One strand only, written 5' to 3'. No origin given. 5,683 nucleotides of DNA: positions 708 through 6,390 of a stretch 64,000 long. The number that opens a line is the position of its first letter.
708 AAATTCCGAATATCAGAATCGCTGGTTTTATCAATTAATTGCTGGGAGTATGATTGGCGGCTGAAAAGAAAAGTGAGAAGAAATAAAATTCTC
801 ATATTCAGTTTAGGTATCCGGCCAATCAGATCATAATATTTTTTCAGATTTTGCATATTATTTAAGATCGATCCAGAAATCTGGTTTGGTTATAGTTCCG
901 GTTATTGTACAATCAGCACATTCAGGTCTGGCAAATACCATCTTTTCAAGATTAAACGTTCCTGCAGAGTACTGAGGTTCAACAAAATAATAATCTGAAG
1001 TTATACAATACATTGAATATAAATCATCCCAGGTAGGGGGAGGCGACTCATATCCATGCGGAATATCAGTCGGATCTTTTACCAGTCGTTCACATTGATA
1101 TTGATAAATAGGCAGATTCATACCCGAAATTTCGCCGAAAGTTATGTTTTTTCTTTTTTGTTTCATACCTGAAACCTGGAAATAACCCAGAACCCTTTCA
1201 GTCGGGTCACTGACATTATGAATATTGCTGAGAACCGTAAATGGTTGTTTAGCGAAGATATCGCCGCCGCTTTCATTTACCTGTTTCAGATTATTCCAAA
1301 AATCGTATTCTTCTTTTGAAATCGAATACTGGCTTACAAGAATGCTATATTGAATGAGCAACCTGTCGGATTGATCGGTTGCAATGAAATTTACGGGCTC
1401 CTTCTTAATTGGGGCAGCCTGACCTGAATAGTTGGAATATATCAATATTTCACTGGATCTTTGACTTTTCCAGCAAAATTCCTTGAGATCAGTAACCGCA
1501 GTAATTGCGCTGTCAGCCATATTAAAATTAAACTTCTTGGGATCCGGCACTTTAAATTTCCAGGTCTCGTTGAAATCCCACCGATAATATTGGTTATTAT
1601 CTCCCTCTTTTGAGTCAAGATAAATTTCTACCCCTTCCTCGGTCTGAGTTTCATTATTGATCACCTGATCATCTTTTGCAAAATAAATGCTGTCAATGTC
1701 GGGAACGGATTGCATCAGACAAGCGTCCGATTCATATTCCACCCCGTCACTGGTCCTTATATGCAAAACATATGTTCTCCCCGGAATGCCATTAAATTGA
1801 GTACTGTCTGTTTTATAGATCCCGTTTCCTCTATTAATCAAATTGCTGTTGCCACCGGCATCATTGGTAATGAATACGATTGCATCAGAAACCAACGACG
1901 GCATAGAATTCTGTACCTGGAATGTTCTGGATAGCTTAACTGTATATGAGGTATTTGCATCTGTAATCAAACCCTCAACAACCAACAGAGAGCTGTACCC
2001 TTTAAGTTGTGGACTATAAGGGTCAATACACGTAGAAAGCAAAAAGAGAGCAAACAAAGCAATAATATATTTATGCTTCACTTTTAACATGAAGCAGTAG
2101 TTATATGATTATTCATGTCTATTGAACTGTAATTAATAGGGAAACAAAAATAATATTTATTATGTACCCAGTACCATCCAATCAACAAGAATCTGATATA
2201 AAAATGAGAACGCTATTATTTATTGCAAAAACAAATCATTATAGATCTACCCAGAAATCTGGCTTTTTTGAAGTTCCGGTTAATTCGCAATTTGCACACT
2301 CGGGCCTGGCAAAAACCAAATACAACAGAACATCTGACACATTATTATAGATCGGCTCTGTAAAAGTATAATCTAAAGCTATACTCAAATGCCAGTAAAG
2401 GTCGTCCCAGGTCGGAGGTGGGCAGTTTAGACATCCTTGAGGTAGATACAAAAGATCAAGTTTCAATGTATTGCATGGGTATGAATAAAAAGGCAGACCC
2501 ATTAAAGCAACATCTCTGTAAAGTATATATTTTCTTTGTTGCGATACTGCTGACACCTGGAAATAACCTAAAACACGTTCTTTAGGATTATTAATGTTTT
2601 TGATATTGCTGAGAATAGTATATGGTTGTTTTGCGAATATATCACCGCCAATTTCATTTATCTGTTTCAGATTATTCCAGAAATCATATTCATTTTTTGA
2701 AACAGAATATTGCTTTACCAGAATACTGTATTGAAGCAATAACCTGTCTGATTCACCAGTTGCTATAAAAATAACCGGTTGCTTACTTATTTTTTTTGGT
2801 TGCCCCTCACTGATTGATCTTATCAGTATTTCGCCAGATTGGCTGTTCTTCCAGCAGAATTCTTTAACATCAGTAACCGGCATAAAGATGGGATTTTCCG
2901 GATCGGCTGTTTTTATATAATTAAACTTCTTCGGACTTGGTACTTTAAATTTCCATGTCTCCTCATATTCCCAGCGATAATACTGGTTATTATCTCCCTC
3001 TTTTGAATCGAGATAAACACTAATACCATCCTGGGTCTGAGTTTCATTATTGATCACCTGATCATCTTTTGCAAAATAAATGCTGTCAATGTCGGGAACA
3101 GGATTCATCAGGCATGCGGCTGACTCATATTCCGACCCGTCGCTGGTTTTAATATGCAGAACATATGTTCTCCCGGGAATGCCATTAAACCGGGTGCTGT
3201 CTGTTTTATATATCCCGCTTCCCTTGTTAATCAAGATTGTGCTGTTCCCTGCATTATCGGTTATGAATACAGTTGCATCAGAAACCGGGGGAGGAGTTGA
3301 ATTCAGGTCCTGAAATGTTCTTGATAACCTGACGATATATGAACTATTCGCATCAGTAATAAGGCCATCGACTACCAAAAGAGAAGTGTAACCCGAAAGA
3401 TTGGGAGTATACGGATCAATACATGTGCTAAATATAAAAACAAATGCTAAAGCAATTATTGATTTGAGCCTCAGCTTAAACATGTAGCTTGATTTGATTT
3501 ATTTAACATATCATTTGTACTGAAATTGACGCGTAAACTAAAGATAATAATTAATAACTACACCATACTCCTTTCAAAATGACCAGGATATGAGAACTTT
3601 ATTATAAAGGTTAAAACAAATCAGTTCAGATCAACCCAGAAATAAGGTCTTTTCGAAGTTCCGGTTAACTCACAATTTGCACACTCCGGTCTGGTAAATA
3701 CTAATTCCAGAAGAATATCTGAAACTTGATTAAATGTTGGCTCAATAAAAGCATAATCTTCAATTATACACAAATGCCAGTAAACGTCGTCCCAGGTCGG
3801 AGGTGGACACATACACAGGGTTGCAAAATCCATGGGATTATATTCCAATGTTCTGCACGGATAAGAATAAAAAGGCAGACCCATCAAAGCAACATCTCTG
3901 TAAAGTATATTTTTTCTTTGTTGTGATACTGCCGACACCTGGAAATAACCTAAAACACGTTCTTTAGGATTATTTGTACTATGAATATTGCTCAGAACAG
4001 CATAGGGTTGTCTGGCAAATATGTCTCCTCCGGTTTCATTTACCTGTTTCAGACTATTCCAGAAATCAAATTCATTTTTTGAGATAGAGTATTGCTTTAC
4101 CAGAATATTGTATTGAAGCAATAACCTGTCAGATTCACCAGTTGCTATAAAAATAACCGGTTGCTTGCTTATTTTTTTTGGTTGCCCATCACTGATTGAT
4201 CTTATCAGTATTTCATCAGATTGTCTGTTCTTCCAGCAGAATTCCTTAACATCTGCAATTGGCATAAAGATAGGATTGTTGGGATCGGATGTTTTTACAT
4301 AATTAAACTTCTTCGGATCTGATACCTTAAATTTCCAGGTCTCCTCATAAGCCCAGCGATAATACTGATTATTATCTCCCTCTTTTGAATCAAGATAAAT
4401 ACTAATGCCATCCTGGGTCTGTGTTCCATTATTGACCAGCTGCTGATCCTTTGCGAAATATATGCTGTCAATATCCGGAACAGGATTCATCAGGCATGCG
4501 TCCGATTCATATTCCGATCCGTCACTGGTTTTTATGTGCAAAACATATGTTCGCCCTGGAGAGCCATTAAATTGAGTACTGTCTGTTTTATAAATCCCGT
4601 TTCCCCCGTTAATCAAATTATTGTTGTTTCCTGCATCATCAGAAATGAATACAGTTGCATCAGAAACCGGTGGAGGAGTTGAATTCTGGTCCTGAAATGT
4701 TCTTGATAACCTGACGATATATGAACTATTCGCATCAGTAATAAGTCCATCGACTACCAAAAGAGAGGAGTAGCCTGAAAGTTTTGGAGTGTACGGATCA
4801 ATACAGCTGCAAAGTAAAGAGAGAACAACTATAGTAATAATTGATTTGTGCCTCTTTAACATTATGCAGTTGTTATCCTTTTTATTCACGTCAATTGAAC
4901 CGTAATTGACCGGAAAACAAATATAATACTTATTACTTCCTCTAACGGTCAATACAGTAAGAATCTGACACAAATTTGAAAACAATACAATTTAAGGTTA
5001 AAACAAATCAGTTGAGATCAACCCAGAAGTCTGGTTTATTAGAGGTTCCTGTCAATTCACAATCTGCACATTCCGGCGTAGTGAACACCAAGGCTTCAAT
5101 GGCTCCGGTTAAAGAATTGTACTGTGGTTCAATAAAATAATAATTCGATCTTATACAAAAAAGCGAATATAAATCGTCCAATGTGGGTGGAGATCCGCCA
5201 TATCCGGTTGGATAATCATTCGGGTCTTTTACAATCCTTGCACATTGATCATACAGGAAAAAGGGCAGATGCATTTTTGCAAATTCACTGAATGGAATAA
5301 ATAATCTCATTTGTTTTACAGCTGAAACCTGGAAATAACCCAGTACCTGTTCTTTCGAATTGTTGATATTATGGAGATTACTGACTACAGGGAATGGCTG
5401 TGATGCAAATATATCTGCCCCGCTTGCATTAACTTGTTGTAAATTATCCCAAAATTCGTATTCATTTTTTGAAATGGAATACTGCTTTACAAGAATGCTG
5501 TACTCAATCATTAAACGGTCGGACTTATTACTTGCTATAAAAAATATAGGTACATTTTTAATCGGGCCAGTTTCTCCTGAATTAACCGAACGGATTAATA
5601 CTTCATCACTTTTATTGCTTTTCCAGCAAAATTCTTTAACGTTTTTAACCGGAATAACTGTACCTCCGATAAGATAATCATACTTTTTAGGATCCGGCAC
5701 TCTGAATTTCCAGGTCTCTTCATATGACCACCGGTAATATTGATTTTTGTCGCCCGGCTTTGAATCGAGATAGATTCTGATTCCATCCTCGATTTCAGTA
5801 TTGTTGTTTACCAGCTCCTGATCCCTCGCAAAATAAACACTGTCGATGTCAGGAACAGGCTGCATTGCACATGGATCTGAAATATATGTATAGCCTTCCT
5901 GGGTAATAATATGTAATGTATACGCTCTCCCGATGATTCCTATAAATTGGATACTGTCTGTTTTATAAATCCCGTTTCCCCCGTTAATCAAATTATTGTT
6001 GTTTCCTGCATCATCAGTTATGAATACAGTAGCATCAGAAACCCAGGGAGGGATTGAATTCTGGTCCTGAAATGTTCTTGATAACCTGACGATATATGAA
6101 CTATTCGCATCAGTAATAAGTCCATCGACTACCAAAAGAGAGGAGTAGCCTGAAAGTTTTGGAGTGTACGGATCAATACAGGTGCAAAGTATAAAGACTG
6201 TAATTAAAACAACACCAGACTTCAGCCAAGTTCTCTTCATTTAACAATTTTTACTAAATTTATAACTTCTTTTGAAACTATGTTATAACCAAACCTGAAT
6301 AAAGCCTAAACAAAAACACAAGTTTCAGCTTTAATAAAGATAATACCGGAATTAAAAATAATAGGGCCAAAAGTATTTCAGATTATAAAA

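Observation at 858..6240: Four-copy tandem array of DUF4249-like lipoprotein genes with mosaic (gene-conversion-like) identity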

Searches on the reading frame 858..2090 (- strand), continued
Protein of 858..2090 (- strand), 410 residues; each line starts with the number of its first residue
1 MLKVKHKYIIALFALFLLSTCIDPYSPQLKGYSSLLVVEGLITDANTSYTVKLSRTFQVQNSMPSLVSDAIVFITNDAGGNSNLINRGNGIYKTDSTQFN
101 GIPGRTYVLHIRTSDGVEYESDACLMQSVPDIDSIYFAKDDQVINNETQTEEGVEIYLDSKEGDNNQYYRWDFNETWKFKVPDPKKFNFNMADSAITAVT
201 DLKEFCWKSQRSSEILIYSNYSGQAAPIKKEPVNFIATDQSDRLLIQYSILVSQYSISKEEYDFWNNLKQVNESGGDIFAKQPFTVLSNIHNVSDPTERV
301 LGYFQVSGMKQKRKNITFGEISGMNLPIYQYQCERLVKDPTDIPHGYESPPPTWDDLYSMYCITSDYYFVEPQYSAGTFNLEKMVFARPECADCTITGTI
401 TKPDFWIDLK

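Call 82: search_protein_families(library=pfam, alignment_id=A6, max_evalue=0.01)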
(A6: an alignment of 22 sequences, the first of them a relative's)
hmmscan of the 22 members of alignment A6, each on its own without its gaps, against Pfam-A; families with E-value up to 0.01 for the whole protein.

A. member 1, L014:11229-13622:+ (798 aa): 3 families
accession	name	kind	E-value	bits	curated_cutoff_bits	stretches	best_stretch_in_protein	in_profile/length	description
PF01835.25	MG2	-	2.3e-09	37.9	32.8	1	56-139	2-84/96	MG2 domain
PF20598.4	DUF6795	-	0.00055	20.6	27.4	0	474-518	5-51/103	Domain of unknown function (DUF6795)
PF07715.20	Plug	-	0.007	17.3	23.9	0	609-676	22-90/107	TonB-dependent Receptor Plug Domain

B. families by the number of members that match (of 22 scanned): 7 families
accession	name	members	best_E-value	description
PF01835.25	MG2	22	9.8e-10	MG2 domain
PF07715.20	Plug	9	7.8e-06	TonB-dependent Receptor Plug Domain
PF13620.12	CarboxypepD_reg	3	0.0021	Carboxypeptidase regulatory-like domain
PF20598.4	DUF6795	1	0.00055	Domain of unknown function (DUF6795)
PF23623.1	GBD_IRG7_N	1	0.0015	IRG7 N-terminal galactose binding domain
PF13715.12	CarbopepD_reg_2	1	0.0067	CarboxypepD_reg-like domain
PF23862.1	CdsD_C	1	0.0076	CdsD C-terminal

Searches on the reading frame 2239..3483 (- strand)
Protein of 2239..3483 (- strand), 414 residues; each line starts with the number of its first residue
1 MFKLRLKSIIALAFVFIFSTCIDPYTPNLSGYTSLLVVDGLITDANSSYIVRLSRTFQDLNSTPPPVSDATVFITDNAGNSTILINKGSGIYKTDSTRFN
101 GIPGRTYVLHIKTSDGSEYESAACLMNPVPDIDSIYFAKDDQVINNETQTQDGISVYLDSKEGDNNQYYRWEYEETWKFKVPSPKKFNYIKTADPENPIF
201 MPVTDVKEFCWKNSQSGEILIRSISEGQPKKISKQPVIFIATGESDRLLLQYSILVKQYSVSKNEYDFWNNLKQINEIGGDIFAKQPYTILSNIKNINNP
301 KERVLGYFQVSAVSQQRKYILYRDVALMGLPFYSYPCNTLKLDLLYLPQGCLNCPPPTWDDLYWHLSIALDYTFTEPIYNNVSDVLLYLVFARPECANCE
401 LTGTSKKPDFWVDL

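Call 3: search_protein_families(library=pfam, proteins=[window:2239-3483:-], max_evalue=0.01)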
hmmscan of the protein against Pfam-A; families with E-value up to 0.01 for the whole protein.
window:2239-3483:- (414 aa): 1 family
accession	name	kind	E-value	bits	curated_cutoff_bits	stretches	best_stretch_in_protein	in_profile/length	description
PF14054.11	DUF4249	-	1.3e-41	143.4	28.5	1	22-317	1-269/269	Domain of unknown function (DUF4249)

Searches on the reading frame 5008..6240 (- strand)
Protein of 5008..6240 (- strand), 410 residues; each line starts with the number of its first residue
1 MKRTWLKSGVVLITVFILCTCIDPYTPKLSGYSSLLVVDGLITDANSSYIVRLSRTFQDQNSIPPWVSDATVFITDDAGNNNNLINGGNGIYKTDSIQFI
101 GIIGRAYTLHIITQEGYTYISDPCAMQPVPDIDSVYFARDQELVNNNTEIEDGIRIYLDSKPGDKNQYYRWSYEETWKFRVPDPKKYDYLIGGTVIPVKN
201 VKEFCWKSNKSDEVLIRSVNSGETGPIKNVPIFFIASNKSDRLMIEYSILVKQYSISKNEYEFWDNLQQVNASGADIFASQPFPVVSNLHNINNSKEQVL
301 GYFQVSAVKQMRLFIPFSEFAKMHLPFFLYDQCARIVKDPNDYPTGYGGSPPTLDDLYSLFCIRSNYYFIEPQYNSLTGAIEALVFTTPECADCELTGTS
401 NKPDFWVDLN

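Call 3: search_protein_families(library=pfam, proteins=[window:5008-6240:-], max_evalue=0.01)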
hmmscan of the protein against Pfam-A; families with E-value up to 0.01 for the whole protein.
window:5008-6240:- (410 aa): 1 family
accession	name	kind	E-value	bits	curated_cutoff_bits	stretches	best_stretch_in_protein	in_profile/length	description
PF14054.11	DUF4249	-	2.9e-42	145.5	28.5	1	22-310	1-267/269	Domain of unknown function (DUF4249)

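Call 10: search_solved_structures(query=window:5008-6240:-, max_evalue=1, show_alignments=1)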
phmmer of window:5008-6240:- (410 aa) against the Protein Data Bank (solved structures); distinct sequences matched with E-value up to 1: 0.

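Call 19: search_protein_families(library=ncbifam, proteins=[window:5008-6240:-], max_evalue=0.01)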
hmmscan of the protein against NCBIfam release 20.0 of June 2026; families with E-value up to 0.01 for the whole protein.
window:5008-6240:- (410 aa): 0 families

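Call 33: predict_structure(alignment_id=A2)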
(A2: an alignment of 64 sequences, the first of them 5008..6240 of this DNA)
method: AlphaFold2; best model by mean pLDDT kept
length: 410 residues; sequences in the alignment: 64
mean_pLDDT: 83.7   pTM: 0.76
mean pLDDT of the five models: 83.7, 82.8, 79.6, 76.2, 75.7
residues with pLDDT >= 90: 160; 70-90: 196; 50-70: 41; < 50: 13
segments of 3 or more residues with pLDDT < 50: 1-3, 20-26
pLDDT, mean of each block of 10 residues (from residue 1): 52 57 47 78 87 78 77 92 90 85 93 90 91 93 84 92 81 92 91 88 91 76 73 89 92 90 87 74 81 82 91 92 86 87 79 91 91 91 92 89 70
secondary structure, 60 per line:
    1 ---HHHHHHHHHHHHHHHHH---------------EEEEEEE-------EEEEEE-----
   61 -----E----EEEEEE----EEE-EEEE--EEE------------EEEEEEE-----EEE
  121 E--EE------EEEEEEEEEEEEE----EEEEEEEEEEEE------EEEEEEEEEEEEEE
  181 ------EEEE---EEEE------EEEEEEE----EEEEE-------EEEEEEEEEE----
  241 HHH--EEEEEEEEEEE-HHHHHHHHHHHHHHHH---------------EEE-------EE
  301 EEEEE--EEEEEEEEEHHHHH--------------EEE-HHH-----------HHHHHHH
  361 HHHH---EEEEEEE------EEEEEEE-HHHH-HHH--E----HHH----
elements in order: H4-20 E36-42 E50-55 E71-76 E81-83 E85-88 E91-93 E106-112 E118-121 E132-144 E149-160 E167-180 E187-190 E194-197 E204-210 E215-219 E227-236 E246-256 H258-273 E289-291 E299-305 E308-316 H317-321 E336-338 H354-364 E368-374 E381-387 H389-392

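Call 36: fold_search(model_id=the predicted structure, library=pdb)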
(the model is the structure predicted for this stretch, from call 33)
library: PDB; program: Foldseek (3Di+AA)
matches with E <= 10: 1584; with E <= 0.001: 9
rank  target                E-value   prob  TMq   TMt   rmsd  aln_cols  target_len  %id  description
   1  1axi_B                6.4e-05  1.00  0.17  0.30  11.3       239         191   12  STRUCTURAL PLASTICITY AT THE HGH:HGHBP INTERFACE (released 1998-01-28)
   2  4ziq                  1.5e-04  0.99  0.18  0.06  19.4       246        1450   12  Crystal structure of trypsin activated alpha-2-macroglobulin from Escherichia coli. (released 2015-06-10)
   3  8qq6_C                3.2e-04  0.99  0.17  0.30  15.3       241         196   11  CRYSTAL STRUCTURE OF FVIIA IN COMPLEX WITH A BENZAMIDINE-BASED INHIBITOR (released 2024-10-16)
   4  4z6a_T                3.8e-04  0.98  0.17  0.29  14.3       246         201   10  Crystal Structure of a FVIIa-Trypsin Chimera (YT) in Complex with Soluble Tissue Factor (released 2015-12-30)
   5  3th2_T                5.3e-04  0.99  0.17  0.30  13.6       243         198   12  Mg2+ Is Required for Optimal Folding of the Gamma-Carboxyglutamic Acid (Gla) Domains of Vitamin K-Dependent Clotting F (released 2012-08-22)
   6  4zma_T                6.9e-04  0.98  0.18  0.30  13.1       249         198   10  Crystal Structure of a FVIIa-Trypsin Chimera (ST) in Complex with Soluble Tissue Factor (released 2015-12-30)
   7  1wqv_T                7.7e-04  0.99  0.18  0.31  13.1       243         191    9  Human Factor Viia-Tissue Factor Complexed with propylsulfonamide-D-Thr-Met-p-aminobenzamidine (released 2005-10-02)
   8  7dm0_A                8.5e-04  0.99  0.16  0.35  15.6       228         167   12  Biofilm associated protein - C region (released 2021-12-15)
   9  9mhn_A                9.5e-04  0.92  0.16  0.27  16.7       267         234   12  The structure of Zcp with cobalt bound (released 2025-12-17)
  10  6d5a                  1.0e-03  0.92  0.15  0.17  13.8       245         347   13  Crystal structure of L,D-transpeptidase 5 from Mycobacterium tuberculosis in apo form (released 2019-02-27)
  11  8jru_A                1.0e-03  0.54  0.13  0.15  24.2       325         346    9  Cryo-EM structure of the glucagon receptor bound to beta-arrestin 1 in ligand-free state (released 2023-08-16)
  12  2hft                  1.1e-03  0.97  0.16  0.28  17.0       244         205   13  THE CRYSTAL STRUCTURE OF THE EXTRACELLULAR DOMAIN OF HUMAN TISSUE FACTOR AT 1.7 ANGSTROMS RESOLUTION (released 1996-01-29)
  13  8cml_E                1.1e-03  0.82  0.17  0.12  17.6       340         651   10  Cryo-EM structure of complement C5 in complex with nanobodies UNbC5-1 and UNbC5-2 (released 2023-09-27)
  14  8d7h_A                1.2e-03  0.97  0.18  0.23  15.2       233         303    8  Cryo-EM structure of human CLCF1 in complex with CRLF1 and CNTFR alpha (released 2023-03-29)
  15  9eza_B                1.2e-03  0.96  0.17  0.28  14.2       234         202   11  Interleukin-31 Receptor D1D2 in complex with Nemolizumab derived scFv (released 2025-07-16)
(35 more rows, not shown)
